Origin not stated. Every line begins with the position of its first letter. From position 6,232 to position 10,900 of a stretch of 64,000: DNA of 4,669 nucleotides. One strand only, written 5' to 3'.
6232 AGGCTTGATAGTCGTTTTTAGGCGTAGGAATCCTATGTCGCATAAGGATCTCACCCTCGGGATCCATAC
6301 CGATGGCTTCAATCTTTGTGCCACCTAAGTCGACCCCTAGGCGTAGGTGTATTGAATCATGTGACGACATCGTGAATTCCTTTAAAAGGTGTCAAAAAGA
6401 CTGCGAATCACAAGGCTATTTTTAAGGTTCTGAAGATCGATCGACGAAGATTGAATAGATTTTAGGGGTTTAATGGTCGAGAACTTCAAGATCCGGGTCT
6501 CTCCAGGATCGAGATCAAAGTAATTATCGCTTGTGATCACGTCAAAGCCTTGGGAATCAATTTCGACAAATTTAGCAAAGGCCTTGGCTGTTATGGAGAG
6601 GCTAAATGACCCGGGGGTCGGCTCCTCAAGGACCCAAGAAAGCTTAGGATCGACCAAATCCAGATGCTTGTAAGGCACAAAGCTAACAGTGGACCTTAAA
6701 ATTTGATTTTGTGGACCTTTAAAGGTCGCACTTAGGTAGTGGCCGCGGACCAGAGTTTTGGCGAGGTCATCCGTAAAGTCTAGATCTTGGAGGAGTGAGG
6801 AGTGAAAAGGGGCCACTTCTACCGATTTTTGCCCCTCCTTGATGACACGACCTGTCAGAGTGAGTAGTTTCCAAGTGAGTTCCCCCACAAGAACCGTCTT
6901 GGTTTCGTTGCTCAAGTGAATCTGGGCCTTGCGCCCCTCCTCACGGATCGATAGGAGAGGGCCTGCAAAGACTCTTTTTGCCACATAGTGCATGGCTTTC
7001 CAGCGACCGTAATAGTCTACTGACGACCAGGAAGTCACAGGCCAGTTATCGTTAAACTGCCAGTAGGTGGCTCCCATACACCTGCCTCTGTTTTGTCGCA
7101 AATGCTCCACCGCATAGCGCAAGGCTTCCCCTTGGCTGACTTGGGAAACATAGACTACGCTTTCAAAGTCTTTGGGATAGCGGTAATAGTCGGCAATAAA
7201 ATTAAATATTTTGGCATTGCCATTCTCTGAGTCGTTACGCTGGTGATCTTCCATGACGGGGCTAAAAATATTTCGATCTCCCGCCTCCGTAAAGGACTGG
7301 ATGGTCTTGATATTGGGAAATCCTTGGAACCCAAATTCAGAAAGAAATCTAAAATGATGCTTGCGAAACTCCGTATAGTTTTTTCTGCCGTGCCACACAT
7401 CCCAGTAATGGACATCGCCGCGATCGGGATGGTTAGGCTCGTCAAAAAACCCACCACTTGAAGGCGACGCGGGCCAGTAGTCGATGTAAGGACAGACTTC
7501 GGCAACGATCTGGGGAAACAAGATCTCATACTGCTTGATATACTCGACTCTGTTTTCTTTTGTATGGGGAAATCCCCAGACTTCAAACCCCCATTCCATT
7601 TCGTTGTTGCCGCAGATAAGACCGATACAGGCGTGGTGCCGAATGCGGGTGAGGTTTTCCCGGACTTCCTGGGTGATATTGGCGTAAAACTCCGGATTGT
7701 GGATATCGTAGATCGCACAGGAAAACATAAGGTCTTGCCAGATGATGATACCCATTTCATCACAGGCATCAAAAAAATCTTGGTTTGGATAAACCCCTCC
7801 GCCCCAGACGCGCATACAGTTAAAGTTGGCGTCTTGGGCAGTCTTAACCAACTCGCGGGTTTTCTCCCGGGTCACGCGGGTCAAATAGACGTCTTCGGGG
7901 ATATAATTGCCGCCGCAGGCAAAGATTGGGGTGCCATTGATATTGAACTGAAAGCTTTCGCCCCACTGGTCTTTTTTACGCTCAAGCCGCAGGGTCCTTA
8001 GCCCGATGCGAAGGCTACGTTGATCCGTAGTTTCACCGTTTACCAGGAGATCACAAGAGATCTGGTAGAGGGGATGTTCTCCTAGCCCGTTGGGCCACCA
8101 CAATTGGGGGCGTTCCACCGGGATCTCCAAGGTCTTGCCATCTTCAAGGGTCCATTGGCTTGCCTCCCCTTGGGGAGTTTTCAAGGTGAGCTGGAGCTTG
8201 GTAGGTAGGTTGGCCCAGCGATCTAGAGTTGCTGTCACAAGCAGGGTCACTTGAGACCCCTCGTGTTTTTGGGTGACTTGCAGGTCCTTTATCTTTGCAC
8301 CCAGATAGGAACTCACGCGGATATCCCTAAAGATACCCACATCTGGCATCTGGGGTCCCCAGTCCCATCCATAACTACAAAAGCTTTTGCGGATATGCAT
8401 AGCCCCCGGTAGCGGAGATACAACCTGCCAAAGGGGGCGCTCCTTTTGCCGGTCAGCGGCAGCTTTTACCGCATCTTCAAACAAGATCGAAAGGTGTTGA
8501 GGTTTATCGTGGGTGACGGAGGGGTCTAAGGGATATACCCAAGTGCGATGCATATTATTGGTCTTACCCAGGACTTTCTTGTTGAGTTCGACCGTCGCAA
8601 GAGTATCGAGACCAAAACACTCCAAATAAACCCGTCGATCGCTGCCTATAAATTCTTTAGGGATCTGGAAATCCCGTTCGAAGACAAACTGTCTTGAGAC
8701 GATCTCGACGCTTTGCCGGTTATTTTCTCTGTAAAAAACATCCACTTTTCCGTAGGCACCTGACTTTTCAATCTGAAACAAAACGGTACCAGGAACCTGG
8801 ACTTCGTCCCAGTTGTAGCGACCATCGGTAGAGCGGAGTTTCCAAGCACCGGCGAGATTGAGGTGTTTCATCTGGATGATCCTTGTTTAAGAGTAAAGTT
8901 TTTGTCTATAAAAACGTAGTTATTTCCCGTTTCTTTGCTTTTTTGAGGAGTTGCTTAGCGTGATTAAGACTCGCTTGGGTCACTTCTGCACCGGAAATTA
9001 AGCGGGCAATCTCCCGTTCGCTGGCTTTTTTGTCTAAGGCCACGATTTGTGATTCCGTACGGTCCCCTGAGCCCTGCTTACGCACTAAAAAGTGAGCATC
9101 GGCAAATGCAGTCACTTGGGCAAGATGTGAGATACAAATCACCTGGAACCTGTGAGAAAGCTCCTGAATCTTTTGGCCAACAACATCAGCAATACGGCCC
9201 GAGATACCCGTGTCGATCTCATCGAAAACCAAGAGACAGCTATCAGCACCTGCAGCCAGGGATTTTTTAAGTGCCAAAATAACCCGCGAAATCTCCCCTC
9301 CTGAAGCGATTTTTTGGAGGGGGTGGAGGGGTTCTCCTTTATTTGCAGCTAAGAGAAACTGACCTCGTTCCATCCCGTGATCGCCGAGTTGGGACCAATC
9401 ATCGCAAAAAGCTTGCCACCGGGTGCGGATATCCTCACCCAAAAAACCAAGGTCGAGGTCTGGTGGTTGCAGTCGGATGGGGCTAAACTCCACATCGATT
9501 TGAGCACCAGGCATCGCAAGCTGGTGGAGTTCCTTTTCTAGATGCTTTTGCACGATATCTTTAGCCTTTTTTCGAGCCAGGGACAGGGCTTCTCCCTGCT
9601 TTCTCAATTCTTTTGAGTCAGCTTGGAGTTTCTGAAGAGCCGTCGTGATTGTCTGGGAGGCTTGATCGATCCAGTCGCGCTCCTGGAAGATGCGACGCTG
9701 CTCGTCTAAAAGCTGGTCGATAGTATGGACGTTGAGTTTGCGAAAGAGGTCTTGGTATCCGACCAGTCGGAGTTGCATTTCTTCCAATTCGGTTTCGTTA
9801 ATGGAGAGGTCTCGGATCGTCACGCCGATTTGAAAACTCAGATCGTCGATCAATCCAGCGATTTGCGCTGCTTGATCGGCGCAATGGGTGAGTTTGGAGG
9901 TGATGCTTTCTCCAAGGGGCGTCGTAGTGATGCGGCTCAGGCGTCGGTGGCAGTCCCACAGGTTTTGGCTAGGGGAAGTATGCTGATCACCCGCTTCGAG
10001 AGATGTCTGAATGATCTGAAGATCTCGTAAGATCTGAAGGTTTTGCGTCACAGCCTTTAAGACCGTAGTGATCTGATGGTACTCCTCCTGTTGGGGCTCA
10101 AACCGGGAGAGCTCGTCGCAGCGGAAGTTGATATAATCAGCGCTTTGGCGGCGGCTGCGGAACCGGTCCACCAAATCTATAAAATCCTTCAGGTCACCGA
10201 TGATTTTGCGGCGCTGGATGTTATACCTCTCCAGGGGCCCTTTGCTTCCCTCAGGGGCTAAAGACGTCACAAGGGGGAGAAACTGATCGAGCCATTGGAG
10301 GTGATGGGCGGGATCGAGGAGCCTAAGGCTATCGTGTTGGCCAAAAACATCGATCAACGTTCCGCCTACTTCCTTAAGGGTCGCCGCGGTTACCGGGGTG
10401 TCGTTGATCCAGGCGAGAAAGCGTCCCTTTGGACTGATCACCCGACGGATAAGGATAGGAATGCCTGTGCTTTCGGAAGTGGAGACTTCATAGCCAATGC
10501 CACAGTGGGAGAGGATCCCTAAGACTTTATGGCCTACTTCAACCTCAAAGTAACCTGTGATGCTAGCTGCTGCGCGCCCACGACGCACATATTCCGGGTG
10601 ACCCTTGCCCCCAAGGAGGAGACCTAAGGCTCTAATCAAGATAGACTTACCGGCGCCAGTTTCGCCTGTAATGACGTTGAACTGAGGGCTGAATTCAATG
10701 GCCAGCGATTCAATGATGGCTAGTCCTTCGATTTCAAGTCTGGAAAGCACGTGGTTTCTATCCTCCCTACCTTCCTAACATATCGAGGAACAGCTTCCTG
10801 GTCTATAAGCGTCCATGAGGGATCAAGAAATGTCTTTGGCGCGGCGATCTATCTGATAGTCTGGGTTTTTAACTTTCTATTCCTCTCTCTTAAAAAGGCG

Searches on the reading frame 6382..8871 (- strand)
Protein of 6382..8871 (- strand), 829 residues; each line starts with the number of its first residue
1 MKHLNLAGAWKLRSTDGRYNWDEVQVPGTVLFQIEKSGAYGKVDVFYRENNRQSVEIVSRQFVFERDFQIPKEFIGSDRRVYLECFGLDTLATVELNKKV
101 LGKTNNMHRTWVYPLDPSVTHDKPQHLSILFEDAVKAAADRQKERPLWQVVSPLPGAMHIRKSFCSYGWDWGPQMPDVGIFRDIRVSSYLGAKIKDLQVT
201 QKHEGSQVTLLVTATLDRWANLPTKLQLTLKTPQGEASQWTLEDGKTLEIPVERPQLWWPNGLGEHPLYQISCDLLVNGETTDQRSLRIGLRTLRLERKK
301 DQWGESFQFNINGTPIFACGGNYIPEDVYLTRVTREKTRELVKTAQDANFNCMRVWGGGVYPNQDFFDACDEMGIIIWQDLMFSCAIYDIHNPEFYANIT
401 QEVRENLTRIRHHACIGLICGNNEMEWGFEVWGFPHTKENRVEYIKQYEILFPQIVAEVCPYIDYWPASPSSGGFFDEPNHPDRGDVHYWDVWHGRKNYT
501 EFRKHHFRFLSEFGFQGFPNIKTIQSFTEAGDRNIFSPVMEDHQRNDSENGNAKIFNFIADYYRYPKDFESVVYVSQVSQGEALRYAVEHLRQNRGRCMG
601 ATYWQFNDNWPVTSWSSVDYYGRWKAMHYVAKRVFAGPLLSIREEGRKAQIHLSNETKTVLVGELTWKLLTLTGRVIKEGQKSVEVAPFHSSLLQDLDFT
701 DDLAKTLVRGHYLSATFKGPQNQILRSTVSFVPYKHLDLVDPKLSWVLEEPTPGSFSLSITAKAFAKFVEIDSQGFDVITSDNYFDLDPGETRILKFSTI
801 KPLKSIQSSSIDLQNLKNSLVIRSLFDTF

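Call 84: search_protein_families(library=pfam, proteins=[window:6382-8871:-], max_evalue=0.00001)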
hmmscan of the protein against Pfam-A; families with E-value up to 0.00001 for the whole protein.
window:6382-8871:- (829 aa): 4 families
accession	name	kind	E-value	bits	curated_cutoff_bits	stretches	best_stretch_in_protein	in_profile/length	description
PF22666.2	Glyco_hydro_2_N2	-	1.7e-35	123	27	1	10-182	1-167/167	Glycosyl hydrolase 2 galactose-binding domain-like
PF17753.7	Ig_mannosidase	-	2.3e-17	62.9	22.6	1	739-828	1-81/81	Ig-fold domain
PF17786.7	Mannosidase_ig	-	4.8e-12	46.7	23.4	1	648-736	2-91/91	Mannosidase Ig/CBM-like domain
PF00703.27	Glyco_hydro_2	-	3.1e-09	38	23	1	193-292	2-109/109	Glycosyl hydrolases family 2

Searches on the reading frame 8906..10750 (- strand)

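Call 84: search_protein_families(library=pfam, proteins=[window:8906-10750:-], max_evalue=0.00001)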
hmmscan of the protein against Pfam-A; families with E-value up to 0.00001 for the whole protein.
window:8906-10750:- (614 aa): 2 families
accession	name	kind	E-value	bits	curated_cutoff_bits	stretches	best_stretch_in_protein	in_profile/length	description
PF02463.25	SMC_N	-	8.9e-17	61.7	40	1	1-559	1-214/220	RecF/RecN/SMC N terminal domain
PF13476.12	AAA_23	-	5.4e-11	43.9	27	1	4-58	1-55/201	AAA domain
